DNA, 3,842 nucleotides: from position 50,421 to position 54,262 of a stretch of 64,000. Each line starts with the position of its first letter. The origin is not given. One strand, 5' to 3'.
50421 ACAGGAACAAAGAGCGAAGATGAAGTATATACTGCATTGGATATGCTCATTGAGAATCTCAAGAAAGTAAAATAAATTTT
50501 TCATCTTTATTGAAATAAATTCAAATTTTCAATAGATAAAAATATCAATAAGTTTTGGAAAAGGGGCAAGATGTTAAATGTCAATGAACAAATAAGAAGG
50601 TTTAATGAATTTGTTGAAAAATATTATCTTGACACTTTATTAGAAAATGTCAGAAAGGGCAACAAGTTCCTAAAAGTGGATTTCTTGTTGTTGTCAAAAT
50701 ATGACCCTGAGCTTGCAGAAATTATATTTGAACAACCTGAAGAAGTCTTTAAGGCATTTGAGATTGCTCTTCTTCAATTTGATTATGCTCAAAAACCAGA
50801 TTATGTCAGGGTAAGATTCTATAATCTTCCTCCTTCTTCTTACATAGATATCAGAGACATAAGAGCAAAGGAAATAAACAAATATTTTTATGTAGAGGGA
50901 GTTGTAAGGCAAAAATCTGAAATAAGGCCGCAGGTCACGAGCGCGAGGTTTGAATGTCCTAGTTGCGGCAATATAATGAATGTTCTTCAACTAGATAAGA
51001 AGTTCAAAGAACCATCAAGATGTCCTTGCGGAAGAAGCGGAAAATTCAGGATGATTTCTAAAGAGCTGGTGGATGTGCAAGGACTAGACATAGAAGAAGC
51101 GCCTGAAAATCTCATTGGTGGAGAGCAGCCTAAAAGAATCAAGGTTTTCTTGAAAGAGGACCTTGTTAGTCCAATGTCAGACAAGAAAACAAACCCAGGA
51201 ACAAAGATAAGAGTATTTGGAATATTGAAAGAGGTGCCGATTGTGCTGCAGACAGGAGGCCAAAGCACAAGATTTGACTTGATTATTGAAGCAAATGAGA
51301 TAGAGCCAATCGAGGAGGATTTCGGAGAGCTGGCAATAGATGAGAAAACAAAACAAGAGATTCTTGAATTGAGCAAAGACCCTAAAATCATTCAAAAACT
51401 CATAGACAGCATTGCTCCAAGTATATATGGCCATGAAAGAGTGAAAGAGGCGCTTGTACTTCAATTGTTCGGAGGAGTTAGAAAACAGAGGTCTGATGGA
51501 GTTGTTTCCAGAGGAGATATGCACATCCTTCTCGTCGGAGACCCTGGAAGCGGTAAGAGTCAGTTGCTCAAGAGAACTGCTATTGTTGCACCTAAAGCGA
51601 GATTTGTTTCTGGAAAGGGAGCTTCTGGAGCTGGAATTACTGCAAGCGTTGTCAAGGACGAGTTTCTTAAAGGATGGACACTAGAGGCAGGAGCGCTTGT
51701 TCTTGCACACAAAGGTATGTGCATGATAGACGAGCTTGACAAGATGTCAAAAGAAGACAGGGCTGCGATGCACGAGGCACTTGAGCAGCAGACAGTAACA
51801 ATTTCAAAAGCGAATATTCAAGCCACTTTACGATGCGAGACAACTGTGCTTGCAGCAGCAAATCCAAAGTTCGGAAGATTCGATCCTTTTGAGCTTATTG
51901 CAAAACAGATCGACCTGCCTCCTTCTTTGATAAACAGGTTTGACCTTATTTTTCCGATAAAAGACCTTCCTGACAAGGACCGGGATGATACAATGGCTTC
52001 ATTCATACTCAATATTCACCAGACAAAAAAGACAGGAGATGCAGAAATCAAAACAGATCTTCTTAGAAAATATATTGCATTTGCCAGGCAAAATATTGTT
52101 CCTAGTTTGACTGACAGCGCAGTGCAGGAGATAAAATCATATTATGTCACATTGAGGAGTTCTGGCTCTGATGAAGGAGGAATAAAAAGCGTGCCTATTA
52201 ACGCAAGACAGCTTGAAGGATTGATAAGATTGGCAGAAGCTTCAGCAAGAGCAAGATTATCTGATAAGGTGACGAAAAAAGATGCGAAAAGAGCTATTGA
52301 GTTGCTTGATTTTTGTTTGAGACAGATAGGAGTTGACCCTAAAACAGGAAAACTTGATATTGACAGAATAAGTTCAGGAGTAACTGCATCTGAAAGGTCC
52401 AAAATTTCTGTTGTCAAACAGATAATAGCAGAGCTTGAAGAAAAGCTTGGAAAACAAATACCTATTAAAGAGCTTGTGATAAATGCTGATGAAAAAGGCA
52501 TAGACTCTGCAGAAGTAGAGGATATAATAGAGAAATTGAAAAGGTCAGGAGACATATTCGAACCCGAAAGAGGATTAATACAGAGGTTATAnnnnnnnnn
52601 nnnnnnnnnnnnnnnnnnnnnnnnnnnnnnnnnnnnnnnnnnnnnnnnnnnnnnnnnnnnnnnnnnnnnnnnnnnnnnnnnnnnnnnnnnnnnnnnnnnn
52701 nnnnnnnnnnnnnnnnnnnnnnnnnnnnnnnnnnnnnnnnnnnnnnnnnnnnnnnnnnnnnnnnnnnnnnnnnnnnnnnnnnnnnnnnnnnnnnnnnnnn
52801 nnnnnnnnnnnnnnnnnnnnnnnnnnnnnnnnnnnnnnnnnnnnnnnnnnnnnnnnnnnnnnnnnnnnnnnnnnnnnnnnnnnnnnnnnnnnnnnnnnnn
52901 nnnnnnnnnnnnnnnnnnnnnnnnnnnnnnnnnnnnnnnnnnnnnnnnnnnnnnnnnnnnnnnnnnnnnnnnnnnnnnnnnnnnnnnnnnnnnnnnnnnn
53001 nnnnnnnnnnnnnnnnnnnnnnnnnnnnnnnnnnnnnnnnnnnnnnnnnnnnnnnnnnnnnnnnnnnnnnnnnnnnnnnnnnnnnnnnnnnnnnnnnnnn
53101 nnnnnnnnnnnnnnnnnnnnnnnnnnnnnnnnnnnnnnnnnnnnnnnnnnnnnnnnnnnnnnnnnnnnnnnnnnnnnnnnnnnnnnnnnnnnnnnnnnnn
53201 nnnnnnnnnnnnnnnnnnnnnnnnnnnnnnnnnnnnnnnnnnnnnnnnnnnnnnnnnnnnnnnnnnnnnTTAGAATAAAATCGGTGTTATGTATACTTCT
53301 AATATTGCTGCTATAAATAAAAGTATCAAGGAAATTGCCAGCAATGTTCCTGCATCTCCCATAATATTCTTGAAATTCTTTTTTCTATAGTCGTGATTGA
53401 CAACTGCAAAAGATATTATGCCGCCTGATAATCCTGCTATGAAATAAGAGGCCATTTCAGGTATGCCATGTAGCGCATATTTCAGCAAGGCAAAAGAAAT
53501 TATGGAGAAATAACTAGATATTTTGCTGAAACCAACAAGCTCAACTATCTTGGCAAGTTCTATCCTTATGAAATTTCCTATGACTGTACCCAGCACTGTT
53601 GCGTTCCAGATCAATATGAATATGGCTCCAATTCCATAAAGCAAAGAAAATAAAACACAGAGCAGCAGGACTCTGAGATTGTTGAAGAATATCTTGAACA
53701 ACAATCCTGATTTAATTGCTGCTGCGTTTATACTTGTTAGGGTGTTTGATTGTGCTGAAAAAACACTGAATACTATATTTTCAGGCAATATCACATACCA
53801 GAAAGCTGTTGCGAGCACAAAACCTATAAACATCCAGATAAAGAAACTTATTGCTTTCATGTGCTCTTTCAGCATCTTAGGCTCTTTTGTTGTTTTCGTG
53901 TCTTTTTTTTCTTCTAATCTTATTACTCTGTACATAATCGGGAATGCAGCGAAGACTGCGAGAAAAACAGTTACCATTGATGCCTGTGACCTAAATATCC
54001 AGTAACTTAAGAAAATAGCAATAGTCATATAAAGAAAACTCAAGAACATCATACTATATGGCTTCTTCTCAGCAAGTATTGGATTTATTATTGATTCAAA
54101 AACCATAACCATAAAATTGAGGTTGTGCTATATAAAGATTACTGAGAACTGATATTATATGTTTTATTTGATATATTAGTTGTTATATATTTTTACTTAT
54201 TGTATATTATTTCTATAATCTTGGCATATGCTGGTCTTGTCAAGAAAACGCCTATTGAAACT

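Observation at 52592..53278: OB-fold/winged-helix protein translationally coupled to MCM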

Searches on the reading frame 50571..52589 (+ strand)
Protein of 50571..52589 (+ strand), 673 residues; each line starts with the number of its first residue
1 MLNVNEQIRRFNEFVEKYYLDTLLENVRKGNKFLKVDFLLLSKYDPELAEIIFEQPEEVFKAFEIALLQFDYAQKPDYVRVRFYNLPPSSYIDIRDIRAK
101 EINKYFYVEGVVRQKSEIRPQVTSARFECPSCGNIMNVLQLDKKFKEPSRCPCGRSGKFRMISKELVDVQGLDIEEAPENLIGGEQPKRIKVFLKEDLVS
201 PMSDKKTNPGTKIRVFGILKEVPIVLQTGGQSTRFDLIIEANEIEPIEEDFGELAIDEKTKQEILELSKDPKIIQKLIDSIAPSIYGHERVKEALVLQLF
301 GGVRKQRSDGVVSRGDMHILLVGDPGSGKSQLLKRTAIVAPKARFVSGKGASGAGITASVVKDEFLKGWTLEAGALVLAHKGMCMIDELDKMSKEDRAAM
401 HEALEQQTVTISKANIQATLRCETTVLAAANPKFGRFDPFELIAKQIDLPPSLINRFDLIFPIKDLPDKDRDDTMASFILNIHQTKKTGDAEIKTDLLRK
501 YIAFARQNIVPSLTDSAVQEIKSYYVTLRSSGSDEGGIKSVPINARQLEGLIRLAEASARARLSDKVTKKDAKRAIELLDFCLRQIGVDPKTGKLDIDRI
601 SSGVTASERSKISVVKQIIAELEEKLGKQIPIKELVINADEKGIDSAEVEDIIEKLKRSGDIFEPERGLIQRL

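Call 3: search_protein_families(library=pfam, proteins=[window:50571-52589:+], max_evalue=1)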
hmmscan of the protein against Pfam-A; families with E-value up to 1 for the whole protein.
window:50571-52589:+ (673 aa): 20 families
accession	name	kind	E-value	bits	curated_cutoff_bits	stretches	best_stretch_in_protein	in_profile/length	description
PF00493.29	MCM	-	3.9e-90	301.3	23.3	1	262-483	3-224/224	MCM P-loop domain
PF17855.7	MCM_lid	-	1.7e-26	92.9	27.4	1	496-581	1-85/87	MCM AAA-lid domain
PF17207.9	MCM_OB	-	2.1e-22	79.7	24.8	1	94-222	2-125/126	MCM OB domain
PF01078.27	Mg_chelatase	-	1.3e-13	51.2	20.3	2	370-432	96-158/207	Magnesium chelatase, subunit ChlI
PF14551.11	MCM_N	-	6.2e-09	36.6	24.9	1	11-84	11-94/95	MCM N-terminal domain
PF21120.3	MCM_WH_arc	-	3.3e-08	33.9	26.1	1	611-670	2-62/63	Archaeal MCM, winged-helix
PF07728.20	AAA_5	-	5e-05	23.8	22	1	318-432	1-123/139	AAA domain (dynein-related subfamily)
PF07726.17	AAA_3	-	0.00019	21.8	27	1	318-432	1-112/131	ATPase family associated with various cellular activities (AAA)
PF13191.12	AAA_16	-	0.00066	20.6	32.6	1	312-407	19-123/167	AAA ATPase domain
PF00158.32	Sigma54_activat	-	0.0025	17.9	20.2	1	312-431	18-142/168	Sigma-54 interaction domain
PF00004.35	AAA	-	0.003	18.4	21.2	1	319-431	1-109/131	ATPase family associated with various cellular activities (AAA)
PF22798.2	DUF5817_CT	-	0.0038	17.5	29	1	636-664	19-47/54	DUF5817, C-terminal domain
PF13604.12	AAA_30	-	0.007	16.6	27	1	311-409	13-117/191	AAA domain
PF13401.12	AAA_22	-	0.021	15.6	27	1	315-337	4-26/130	AAA domain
PF09723.15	Zn_ribbon_8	-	0.028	14.9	34.4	1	127-159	6-37/41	Zinc ribbon domain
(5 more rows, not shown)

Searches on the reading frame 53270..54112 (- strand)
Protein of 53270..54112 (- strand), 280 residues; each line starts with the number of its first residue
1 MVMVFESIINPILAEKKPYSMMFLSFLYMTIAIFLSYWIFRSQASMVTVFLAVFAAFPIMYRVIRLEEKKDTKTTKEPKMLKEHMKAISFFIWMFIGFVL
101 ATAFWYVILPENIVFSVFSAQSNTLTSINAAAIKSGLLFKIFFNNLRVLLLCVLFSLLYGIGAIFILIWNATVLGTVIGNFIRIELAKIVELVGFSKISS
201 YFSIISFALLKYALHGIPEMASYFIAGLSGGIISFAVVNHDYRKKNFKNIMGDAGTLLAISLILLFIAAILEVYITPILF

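Call 3: search_protein_families(library=pfam, proteins=[window:53270-54112:-], max_evalue=1)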
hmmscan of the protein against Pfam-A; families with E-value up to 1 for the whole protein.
window:53270-54112:- (280 aa): 4 families
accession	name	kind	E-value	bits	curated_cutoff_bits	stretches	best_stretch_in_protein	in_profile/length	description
PF01944.22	SpoIIM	-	7.4e-16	59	26.9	1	88-277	3-163/163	Stage II sporulation protein M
PF09451.16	ATG27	-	0.22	11.8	27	1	70-106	180-210/261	Autophagy-related protein 27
PF13120.11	DUF3974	-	0.32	11.6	25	1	47-74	54-81/126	Domain of unknown function (DUF3974)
PF25587.1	Rv2743c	-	0.94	9.5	27.7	0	21-77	35-91/237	Rv2743c family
